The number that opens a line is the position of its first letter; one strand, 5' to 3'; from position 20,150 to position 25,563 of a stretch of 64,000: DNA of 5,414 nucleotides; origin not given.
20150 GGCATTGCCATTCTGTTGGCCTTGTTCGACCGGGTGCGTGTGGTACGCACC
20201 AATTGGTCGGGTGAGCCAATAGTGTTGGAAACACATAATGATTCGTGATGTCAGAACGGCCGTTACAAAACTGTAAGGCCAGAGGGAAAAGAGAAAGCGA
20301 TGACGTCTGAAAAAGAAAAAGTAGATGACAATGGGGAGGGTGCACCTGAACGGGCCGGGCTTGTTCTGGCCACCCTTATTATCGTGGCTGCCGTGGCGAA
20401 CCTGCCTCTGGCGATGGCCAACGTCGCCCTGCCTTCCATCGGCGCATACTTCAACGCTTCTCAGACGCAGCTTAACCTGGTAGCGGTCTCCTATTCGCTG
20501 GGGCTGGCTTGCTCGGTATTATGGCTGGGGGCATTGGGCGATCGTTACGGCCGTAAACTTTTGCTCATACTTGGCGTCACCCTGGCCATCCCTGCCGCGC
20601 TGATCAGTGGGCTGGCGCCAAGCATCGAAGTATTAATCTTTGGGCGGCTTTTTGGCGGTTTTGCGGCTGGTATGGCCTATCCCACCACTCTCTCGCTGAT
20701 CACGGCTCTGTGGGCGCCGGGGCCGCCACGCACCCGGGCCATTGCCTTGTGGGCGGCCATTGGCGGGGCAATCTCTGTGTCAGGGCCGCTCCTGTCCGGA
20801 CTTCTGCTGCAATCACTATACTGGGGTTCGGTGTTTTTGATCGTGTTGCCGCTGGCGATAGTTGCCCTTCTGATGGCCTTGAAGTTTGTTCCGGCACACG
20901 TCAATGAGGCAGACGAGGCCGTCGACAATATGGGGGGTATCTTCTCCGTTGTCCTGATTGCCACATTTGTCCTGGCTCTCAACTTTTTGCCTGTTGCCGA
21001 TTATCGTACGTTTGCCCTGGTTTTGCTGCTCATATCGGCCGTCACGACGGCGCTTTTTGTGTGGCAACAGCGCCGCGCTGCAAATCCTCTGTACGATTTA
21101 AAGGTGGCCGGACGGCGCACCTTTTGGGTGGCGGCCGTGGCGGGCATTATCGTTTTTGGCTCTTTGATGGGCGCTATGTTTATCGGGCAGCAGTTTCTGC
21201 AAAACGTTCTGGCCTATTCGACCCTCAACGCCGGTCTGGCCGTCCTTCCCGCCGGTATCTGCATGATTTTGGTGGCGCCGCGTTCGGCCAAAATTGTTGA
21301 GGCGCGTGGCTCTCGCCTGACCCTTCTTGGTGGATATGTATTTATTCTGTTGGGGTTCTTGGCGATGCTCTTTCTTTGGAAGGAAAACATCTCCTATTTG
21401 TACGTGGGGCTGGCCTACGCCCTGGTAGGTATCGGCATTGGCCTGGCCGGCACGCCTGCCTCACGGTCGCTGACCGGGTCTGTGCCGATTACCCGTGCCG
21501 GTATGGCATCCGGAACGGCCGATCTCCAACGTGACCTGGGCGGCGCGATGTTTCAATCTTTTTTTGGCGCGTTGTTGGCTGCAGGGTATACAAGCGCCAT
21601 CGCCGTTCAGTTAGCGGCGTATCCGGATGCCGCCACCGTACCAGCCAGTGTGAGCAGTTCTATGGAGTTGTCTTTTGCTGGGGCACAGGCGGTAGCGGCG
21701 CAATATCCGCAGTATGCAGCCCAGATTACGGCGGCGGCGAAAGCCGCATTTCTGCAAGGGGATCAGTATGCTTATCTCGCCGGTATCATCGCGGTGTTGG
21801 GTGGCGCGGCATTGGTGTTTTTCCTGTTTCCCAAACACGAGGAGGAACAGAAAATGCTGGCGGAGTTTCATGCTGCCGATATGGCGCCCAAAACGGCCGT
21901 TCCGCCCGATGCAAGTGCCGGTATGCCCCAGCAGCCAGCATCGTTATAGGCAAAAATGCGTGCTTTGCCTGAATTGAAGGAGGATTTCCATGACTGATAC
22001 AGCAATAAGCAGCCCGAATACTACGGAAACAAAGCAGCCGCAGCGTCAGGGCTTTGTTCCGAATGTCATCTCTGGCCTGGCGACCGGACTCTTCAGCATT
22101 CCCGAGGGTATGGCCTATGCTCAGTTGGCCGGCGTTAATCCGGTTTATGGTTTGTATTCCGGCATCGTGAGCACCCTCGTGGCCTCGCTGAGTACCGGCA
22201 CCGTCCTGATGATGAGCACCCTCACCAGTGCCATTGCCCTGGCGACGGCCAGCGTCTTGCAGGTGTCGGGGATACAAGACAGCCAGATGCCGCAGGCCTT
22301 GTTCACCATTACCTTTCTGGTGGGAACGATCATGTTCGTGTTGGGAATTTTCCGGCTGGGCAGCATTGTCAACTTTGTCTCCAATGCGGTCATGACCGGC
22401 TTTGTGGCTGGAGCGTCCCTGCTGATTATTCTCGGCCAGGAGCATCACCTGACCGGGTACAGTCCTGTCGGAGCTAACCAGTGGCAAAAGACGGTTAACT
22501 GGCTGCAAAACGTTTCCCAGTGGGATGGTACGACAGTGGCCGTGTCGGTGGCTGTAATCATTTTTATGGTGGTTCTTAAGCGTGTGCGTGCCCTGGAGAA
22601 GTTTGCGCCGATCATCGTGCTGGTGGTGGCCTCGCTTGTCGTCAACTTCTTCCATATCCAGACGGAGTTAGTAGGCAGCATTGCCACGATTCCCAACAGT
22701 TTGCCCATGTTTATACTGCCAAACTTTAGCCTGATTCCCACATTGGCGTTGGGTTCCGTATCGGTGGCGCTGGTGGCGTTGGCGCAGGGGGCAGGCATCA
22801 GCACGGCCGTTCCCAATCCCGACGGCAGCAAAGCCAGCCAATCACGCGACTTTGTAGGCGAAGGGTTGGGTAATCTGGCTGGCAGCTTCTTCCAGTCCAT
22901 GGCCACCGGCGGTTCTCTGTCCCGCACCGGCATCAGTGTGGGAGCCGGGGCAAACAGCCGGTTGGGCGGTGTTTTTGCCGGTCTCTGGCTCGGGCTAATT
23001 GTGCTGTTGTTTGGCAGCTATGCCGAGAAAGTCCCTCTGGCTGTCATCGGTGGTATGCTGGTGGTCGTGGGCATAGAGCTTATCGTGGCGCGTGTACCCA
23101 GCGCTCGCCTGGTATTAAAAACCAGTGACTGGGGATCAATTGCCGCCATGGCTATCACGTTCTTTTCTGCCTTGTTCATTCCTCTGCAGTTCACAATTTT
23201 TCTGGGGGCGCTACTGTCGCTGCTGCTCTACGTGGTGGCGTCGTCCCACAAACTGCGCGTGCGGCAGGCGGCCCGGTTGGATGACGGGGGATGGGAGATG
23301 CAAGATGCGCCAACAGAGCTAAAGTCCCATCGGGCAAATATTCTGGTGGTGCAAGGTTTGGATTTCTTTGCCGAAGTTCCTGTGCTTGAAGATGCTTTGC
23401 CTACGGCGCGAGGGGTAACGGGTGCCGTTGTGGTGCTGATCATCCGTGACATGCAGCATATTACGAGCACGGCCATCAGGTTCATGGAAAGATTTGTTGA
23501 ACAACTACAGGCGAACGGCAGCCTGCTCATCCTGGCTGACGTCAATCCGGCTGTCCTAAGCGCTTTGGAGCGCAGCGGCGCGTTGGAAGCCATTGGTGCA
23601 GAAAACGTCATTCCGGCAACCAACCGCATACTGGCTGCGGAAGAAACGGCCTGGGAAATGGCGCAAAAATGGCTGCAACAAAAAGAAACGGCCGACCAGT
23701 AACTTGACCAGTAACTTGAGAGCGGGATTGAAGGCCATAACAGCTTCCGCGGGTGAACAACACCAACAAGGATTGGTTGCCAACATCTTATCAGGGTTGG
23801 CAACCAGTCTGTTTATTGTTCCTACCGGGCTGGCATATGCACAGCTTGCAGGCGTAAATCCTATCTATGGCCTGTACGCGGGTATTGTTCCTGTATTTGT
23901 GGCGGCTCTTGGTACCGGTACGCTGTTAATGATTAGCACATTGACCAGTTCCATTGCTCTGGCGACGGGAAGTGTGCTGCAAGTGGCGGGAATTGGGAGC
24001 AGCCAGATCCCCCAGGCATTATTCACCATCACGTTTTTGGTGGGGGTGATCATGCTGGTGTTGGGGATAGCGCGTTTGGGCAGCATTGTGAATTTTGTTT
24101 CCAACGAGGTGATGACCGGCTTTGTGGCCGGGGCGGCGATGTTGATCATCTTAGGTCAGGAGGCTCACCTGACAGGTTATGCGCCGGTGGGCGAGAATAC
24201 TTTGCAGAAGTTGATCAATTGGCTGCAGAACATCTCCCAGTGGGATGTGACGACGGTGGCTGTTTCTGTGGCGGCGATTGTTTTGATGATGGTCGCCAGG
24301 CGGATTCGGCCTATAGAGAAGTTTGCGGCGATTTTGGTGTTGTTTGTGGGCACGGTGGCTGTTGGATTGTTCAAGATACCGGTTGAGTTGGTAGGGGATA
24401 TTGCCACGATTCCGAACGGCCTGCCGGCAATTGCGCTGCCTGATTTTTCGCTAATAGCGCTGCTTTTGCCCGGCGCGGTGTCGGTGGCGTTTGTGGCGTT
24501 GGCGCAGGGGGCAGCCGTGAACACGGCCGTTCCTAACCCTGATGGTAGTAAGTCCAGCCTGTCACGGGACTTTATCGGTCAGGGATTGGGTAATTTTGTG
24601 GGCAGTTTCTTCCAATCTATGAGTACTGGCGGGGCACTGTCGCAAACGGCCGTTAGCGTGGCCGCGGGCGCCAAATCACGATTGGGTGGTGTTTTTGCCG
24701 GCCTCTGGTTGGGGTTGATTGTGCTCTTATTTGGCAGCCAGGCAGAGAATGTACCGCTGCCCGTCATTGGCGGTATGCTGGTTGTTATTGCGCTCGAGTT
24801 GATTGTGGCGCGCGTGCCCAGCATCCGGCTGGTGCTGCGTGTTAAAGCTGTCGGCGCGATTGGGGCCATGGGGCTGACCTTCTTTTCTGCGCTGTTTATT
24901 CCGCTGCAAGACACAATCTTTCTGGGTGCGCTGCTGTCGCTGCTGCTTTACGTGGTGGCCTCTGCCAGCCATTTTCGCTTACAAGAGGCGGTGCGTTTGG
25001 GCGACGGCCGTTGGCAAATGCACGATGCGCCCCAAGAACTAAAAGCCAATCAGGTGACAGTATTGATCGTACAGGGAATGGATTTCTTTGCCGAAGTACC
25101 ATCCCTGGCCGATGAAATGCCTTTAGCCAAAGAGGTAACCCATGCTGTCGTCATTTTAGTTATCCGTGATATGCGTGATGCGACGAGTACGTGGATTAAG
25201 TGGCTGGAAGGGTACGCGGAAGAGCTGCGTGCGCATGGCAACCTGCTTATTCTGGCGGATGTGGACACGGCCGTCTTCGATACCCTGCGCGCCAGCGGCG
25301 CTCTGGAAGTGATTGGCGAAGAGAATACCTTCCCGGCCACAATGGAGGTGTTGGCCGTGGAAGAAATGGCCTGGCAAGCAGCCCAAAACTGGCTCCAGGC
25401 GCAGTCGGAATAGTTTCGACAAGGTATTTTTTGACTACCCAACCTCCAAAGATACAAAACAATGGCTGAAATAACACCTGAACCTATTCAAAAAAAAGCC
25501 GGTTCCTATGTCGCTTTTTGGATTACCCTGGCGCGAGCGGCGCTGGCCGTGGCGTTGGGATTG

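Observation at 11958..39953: Sulfate/sulfate-ester island saturated with DUF1269-like glycine-zipper proteins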

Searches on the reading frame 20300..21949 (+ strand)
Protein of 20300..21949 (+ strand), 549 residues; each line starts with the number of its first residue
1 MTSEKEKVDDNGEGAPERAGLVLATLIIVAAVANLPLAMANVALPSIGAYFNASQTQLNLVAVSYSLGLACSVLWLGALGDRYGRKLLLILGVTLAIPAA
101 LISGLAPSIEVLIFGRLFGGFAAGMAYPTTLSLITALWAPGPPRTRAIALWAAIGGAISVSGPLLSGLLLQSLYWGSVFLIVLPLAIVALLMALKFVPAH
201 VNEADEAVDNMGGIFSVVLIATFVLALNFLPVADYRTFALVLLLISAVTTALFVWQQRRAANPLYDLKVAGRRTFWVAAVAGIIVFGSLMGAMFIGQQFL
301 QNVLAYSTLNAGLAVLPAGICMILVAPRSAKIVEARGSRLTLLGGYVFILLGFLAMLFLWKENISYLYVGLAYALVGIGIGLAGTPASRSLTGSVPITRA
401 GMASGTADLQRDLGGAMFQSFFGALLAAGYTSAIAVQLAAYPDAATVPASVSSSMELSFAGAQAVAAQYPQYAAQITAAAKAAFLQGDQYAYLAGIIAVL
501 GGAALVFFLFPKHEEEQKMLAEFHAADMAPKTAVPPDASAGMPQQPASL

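Call 7: search_protein_families(library=pfam, max_evalue=0.01, proteins=[window:20300-21949:+])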
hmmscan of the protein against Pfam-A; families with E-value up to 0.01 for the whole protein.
window:20300-21949:+ (549 aa): 2 families
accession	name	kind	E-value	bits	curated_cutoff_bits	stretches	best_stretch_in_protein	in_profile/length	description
PF07690.21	MFS_1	-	2.3e-37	129.2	33.4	1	26-417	1-345/347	Major Facilitator Superfamily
PF00083.30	Sugar_tr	-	2.2e-11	43.7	22.3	1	30-130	20-123/452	Sugar (and other) transporter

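Call 42: search_protein_families(library=ncbifam, max_evalue=0.00001, proteins=[window:20300-21949:+])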
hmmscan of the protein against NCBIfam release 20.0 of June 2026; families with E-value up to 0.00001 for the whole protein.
window:20300-21949:+ (549 aa): 37 families (the best 25 are shown)
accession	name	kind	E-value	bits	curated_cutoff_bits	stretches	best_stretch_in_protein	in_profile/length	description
NF033896.2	MFS_LfrA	equivalog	2e-54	185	825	1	13-509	12-501/504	efflux MFS transporter LfrA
TIGR00711.1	efflux_EmrB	subfamily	1.4e-50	172.4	230.2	1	24-443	5-424/485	DHA2 family efflux MFS transporter permease subunit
NF011571.1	PRK14995.1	subfamily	1.8e-46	158.9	701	1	21-512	6-491/493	SmvA family efflux MFS transporter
NF012169.0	qepA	equivalog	8.8e-34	117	1075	1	18-512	18-504/511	fluoroquinolone efflux MFS transporter QepA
NF000089.1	qac_MFS_AB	exception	9.3e-34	117.1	900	1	25-513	23-507/514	QacA/B family quaternary ammonium compound efflux MFS transporter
NF000031.1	MFS_efflux_LmrA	exception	2.7e-30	105.5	850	1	23-417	33-428/484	lincomycin efflux MFS transporter Lmr(A)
NF000391.1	EmrB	exception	1e-28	100.3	925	1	26-425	16-417/501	multidrug efflux MFS transporter permease subunit EmrB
NF012180.1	tet_MFS_43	exception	1.7e-27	96.6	999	1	30-434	30-435/484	tetracycline efflux MFS transporter Tet(43)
NF000025.1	MFS_efflux_tcmA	exception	4.5e-27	95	999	1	25-523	31-528/538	tetracenomycin C efflux MFS transporter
NF040895.2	MFS_effux_SdrM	equivalog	6.5e-25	88.1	550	1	21-391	6-369/441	multidrug efflux MFS transporter SdrM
NF012175.1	tet_MFS_L_K_45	equivalog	6.8e-21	74.6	650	1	23-376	2-346/444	Tet(L)/Tet(K)/Tet(45) family tetracycline efflux MFS transporter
NF012185.0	tet_MFS_L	exception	1.4e-18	67.1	925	1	21-378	14-362/457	tetracycline efflux MFS transporter Tet(L)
NF012184.0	tet_MFS_45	exception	3.9e-18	65.6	975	1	22-401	15-383/458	tetracycline efflux MFS transporter Tet(45)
NF000218.1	FexA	exception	1.8e-16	59.8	900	1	5-430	8-433/475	chloramphenicol/florfenicol efflux MFS transporter FexA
NF012183.0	tet_MFS_K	exception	1.7e-15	56.9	925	1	22-405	15-385/459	tetracycline efflux MFS transporter Tet(K)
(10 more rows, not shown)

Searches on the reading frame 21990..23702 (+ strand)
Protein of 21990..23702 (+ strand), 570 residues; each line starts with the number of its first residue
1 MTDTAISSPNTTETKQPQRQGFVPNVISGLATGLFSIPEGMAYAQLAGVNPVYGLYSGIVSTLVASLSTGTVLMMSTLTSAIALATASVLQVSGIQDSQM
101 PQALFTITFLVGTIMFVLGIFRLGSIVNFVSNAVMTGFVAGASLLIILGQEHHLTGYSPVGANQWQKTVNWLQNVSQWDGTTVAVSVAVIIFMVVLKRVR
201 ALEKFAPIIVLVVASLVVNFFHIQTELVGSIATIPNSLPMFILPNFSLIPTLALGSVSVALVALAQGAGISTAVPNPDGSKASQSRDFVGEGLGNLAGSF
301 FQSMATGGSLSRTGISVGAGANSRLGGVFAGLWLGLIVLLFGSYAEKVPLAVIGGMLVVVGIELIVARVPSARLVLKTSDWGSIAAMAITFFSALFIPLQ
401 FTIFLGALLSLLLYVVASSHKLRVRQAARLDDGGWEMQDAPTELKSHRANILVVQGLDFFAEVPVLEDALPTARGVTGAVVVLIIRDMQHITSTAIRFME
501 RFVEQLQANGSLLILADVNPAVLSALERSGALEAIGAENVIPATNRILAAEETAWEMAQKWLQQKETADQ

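Call 7: search_protein_families(library=pfam, max_evalue=0.01, proteins=[window:21990-23702:+])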
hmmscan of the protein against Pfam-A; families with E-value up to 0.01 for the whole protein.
window:21990-23702:+ (570 aa): 2 families
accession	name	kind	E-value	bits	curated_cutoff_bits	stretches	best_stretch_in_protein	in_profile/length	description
PF00916.26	Sulfate_transp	-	3.5e-62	210.8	23.2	1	24-367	3-359/380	Sulfate permease family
PF01740.26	STAS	-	3.7e-06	27.1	22.6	1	451-535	12-97/106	STAS domain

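Call 42: search_protein_families(library=ncbifam, max_evalue=0.00001, proteins=[window:21990-23702:+])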
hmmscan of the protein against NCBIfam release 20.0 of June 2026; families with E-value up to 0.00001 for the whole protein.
window:21990-23702:+ (570 aa): 3 families
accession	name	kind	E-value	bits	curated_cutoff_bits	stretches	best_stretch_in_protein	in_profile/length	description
TIGR00815.1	sulP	subfamily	3e-65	220.8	380.45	1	24-542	16-560/565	sulfate permease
NF008660.1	PRK11660.1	equivalog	4.6e-36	124.3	614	1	15-550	22-564/572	C4-dicarboxylic acid transporter DauA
NF050096.1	BicarbTportBicA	equivalog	1.3e-25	89.9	880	1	25-412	15-406/547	bicarbonate transporter BicA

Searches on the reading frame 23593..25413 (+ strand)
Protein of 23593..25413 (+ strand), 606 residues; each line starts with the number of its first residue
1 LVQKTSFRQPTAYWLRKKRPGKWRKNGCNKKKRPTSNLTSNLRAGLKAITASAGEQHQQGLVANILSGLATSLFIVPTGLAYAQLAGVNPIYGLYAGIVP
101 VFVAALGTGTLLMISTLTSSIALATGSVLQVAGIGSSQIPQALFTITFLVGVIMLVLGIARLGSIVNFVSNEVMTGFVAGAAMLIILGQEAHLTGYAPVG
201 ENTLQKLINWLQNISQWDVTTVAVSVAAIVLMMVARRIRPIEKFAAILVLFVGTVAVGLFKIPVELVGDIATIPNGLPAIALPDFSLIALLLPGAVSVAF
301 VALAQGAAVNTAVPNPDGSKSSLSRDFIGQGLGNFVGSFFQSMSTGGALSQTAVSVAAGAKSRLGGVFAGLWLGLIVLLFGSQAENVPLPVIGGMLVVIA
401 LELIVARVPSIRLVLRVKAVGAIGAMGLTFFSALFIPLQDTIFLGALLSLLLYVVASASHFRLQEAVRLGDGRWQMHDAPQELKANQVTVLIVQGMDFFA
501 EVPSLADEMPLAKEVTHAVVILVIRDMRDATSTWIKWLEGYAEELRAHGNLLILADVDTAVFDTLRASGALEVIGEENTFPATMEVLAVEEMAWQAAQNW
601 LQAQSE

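Call 7: search_protein_families(library=pfam, max_evalue=0.01, proteins=[window:23593-25413:+])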
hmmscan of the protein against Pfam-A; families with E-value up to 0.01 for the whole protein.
window:23593-25413:+ (606 aa): 2 families
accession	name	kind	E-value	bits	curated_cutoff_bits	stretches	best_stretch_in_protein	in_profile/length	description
PF00916.26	Sulfate_transp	-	3.2e-58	197.8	23.2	1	62-406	2-359/380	Sulfate permease family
PF01740.26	STAS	-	0.0012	19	22.6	1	487-581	9-101/106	STAS domain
